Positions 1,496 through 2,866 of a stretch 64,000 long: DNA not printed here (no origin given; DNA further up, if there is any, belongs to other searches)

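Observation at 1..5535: Putative phytate-utilization operon: two GPH-family MFS transporters, beta-propeller phytase, VOC protein and TonB-dependent receptor on one strand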

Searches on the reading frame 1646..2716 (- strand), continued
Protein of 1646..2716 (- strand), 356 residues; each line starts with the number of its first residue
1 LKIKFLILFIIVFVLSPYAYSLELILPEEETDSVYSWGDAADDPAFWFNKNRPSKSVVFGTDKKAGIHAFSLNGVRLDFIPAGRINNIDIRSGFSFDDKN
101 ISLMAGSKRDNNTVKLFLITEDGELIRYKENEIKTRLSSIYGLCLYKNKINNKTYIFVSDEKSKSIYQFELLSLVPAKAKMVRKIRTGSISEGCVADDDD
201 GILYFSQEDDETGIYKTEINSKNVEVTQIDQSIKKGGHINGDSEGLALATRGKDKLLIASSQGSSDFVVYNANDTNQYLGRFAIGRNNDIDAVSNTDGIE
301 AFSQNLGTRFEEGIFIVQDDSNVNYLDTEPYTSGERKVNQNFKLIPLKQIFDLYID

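Call 26: find_related_loci(query=A1, collection=genome_contigs, flank=10000)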
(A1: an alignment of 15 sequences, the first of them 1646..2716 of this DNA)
Query A1 (356 aa) in genome_contigs; peptide patterns used: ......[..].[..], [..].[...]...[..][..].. (x = any residue, [..] = any of these).
599 stretches matched a pattern (row limit reached: there are more); 540 encode a relative of the query (tblastn E <= 1e-3); the best 80 are kept; 80 distinct loci.
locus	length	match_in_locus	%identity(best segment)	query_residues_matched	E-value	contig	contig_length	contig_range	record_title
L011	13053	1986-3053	53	1-356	1e-123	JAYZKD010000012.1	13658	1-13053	MAG: Pseudomonadota bacterium isolate XB_MAG275 DB_MAG275_0012, whole genome shotgun sequence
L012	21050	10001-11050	51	7-356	4e-120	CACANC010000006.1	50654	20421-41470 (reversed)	uncultured PS1 clade bacterium isolate AG-343-O05 genome assembly, contig: AG-343-O05_NODE_6, whole genome shotgun seque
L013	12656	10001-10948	39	22-353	7e-65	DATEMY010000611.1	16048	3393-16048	MAG TPA_asm: Blastocatellia bacterium isolate SMAG_U8955 k141_2202067, whole genome shotgun sequence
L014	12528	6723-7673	37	21-351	4e-63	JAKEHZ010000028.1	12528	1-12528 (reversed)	MAG: Acidobacteria bacterium isolate PMV_8.33 PMV_8.33.k101_34993, whole genome shotgun sequence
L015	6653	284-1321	37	2-350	4e-63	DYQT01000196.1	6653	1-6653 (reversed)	MAG TPA_asm: Draconibacterium orientale isolate SulCav_GS10_10_7_44_10 SulCav_GS10_10_22584_length_6653_cov_5_560170, wh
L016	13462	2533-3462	39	25-350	7e-63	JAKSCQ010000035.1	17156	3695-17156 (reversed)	MAG: Pseudomonadales bacterium isolate MAG.298 k141_11554052, whole genome shotgun sequence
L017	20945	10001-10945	37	23-352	2e-62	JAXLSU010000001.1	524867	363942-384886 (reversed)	MAG: Gaiellales bacterium isolate STL-ACT43 C4.202.fa-1, whole genome shotgun sequence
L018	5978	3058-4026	37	24-352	5e-62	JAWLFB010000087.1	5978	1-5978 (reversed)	MAG: Guyparkeria sp. isolate 21BLK6-1.bin.109 NODE_15754_length_5978_cov_7.800476, whole genome shotgun sequence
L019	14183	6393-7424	36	1-350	3e-61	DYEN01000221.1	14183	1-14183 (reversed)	MAG TPA_asm: Anaerolinea sp. isolate Tomsk_5_66_7 Tomsk_k141_31601, whole genome shotgun sequence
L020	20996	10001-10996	38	10-351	7e-61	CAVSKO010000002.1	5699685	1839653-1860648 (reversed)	MAG: Blastocatellia bacterium isolate MFD09212.bin.1.217 genome assembly, contig: contig_268, whole genome shotgun seque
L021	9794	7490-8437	36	17-345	1e-60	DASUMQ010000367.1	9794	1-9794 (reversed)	MAG TPA_asm: Steroidobacteraceae bacterium isolate SMAG_U1577 k141_4560, whole genome shotgun sequence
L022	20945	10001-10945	36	22-351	6e-61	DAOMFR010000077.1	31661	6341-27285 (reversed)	MAG TPA_asm: Blastocatellia bacterium isolate AMR_MDS_4997 NODE_444_length_31661_cov_14.251756, whole genome shotgun seq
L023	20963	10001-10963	36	21-350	1e-60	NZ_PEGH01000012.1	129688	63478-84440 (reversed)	Caulobacter sp. BP25 tig00000173, whole genome shotgun sequence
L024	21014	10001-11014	35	1-350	8e-61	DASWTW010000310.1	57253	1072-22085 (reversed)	MAG TPA_asm: Herpetosiphonaceae bacterium isolate SMAG_U3586 k141_371415, whole genome shotgun sequence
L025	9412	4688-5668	35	16-350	2e-60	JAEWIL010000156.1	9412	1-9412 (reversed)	MAG: Proteobacteria bacterium isolate OH_PBrB_107 k127_551903, whole genome shotgun sequence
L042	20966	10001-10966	34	21-350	1e-58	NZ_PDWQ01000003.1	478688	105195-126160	Pseudoxanthomonas kalamensis DSM 18571 NODE_3_length_478688_cov_51.0646, whole genome shotgun sequence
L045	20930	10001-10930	34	30-353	4e-58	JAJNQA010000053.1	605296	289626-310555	MAG: Heliomicrobium sp. isolate MAG_31 k141_274948, whole genome shotgun sequence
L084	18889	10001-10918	36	30-350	2e-55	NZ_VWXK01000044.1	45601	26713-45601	Pantoea sp. Ap-967 NODE_44_length_45601_cov_48.195782/0, whole genome shotgun sequence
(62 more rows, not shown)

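Call 42: search_protein_families(library=pfam, proteins=[L013:7192-8523:+, L014:7559-10591:+, L020:5767-8907:-, L045:7336-8628:+], max_evalue=0.001)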
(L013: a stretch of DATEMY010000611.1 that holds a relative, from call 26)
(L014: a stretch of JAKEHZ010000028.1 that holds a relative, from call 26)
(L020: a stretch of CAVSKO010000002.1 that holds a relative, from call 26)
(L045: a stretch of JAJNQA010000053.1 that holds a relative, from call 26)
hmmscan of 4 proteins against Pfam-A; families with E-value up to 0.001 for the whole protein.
L013:7192-8523:+ (444 aa): 5 families
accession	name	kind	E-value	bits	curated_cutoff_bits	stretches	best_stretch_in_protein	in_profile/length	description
PF07690.21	MFS_1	-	5.8e-43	147.6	33.4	2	64-284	5-227/347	Major Facilitator Superfamily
PF12832.13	MFS_1_like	-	7.2e-15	55.3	25.2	2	46-204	203-362/373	MFS_1 like family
PF01306.25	LacY_symp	-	1.1e-09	38.1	24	1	78-232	30-189/413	LacY proton/sugar symporter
PF05977.19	MFS_3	-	3.9e-09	35.9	27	1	111-295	65-254/524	Transmembrane secretion effector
PF00083.30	Sugar_tr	-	9.4e-06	25.2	22.3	1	92-227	47-182/452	Sugar (and other) transporter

L014:7559-10591:+ (1011 aa): 6 families
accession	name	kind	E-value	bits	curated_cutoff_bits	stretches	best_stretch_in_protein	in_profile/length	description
PF00069.31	Pkinase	-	4.3e-30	105.4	31.7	1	208-428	1-210/263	Protein kinase domain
PF07690.21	MFS_1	-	9e-27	94.3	33.4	2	541-682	5-146/347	Major Facilitator Superfamily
PF00498.31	FHA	-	9.8e-20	71.2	20.7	1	75-139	2-67/67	FHA domain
PF07714.23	PK_Tyr_Ser-Thr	-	2.8e-18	66.6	23.1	1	210-422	3-212/258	Protein tyrosine and serine/threonine kinase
PF16697.10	Yop-YscD_cpl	-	3.4e-16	59.7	33.2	1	66-146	11-91/94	Inner membrane component of T3SS, cytoplasmic domain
PF13347.12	MFS_2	-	1.5e-11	44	27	2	766-920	168-323/427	MFS/sugar transport protein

L020:5767-8907:- (1047 aa): 5 families
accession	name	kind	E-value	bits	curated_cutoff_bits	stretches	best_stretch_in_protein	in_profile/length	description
PF00069.31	Pkinase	-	1.7e-33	116.6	31.7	1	250-501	9-254/263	Protein kinase domain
PF07690.21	MFS_1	-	9.4e-25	87.7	33.4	3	577-728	5-152/347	Major Facilitator Superfamily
PF07714.23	PK_Tyr_Ser-Thr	-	2.2e-22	80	23.1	1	245-497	4-248/258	Protein tyrosine and serine/threonine kinase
PF00498.31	FHA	-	1.3e-19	70.8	20.7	1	66-130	2-67/67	FHA domain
PF16697.10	Yop-YscD_cpl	-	1.7e-13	51.1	33.2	1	57-139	11-93/94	Inner membrane component of T3SS, cytoplasmic domain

L045:7336-8628:+ (431 aa): 4 families
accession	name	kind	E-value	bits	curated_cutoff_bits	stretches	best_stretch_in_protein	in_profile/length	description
PF07690.21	MFS_1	-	8e-45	153.7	33.4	2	37-217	6-184/347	Major Facilitator Superfamily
PF12832.13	MFS_1_like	-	4.1e-10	39.7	25.2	1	26-176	211-362/373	MFS_1 like family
PF01306.25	LacY_symp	-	2.2e-06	27.2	24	0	45-108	22-89/413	LacY proton/sugar symporter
PF00083.30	Sugar_tr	-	2.6e-06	27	22.3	1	64-200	47-187/452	Sugar (and other) transporter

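Call 47: find_related_loci(query=window:1646-2716:-, collection=metagenome_contigs, flank=10000)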
Query window:1646-2716:- (356 aa) in metagenome_contigs; peptide patterns used: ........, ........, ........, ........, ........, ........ (x = any residue, [..] = any of these).
426 stretches matched a pattern; 12 encode a relative of the query (tblastn E <= 1e-3); 12 distinct loci.
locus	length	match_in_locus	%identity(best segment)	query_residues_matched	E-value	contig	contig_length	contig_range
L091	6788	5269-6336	85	1-356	0e+0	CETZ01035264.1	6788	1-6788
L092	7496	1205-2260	52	4-356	5e-123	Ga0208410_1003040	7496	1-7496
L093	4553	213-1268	52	4-356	6e-124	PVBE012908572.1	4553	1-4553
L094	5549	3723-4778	52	4-356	2e-122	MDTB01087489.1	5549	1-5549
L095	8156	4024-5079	52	4-356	2e-121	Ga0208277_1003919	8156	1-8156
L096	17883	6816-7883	52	1-356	4e-120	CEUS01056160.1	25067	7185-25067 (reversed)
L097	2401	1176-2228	52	5-356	9e-125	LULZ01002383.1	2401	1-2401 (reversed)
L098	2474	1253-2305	51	5-356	1e-119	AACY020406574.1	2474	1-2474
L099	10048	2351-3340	55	25-356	3e-113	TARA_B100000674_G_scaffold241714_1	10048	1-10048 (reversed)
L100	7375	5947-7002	51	2-356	1e-112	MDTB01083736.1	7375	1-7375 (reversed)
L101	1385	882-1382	55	5-172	6e-58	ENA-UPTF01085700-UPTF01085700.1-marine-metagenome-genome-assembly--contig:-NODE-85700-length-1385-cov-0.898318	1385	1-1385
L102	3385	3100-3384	58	5-100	1e-31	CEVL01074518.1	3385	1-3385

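Call 74: search_protein_families(library=pfam, alignment_id=A2, max_evalue=0.00001)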
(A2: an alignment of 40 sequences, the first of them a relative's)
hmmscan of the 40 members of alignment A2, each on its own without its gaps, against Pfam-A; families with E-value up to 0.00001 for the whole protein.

A. member 1, L011:1-1422:+ (474 aa): 1 family
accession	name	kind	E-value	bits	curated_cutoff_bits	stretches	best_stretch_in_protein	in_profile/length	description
PF00593.30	TonB_dep_Rec_b-barrel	-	5.1e-32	112.7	27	1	70-427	118-436/436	TonB dependent receptor-like, beta-barrel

B. families by the number of members that match (of 40 scanned): 5 families
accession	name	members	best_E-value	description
PF00593.30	TonB_dep_Rec_b-barrel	38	1.2e-46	TonB dependent receptor-like, beta-barrel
PF07715.20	Plug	38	1.5e-18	TonB-dependent Receptor Plug Domain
PF14905.12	OMP_b-brl_3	35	9.4e-35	Outer membrane protein beta-barrel family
PF13715.12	CarbopepD_reg_2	10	4.8e-20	CarboxypepD_reg-like domain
PF13620.12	CarboxypepD_reg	10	7.1e-16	Carboxypeptidase regulatory-like domain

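Call 75: search_protein_families(library=pfam, proteins=[L084:14275-15753:+, L042:18770-20359:-, L042:7030-8532:-], max_evalue=0.001)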
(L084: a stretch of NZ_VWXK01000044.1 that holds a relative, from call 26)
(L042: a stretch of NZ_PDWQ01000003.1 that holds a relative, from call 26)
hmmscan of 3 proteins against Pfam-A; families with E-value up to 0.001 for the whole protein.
L084:14275-15753:+ (493 aa): 2 families
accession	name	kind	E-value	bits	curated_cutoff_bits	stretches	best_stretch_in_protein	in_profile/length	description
PF00083.30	Sugar_tr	-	6.3e-33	114.8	22.3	2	72-286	3-211/452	Sugar (and other) transporter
PF07690.21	MFS_1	-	8e-28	97.8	33.4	2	76-343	3-251/347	Major Facilitator Superfamily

L042:18770-20359:- (530 aa): 2 families
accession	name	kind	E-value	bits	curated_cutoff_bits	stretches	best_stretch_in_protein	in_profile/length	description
PF07690.21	MFS_1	-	2.2e-23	83.2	33.4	1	46-478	1-345/347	Major Facilitator Superfamily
PF13347.12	MFS_2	-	1.6e-07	30.7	27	1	83-215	40-175/427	MFS/sugar transport protein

L042:7030-8532:- (501 aa): 2 families
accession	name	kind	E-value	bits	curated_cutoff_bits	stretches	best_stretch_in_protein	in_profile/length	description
PF00083.30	Sugar_tr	-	4e-108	362.6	22.3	1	50-500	3-449/452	Sugar (and other) transporter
PF07690.21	MFS_1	-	3.3e-30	105.6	33.4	1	53-452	2-345/347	Major Facilitator Superfamily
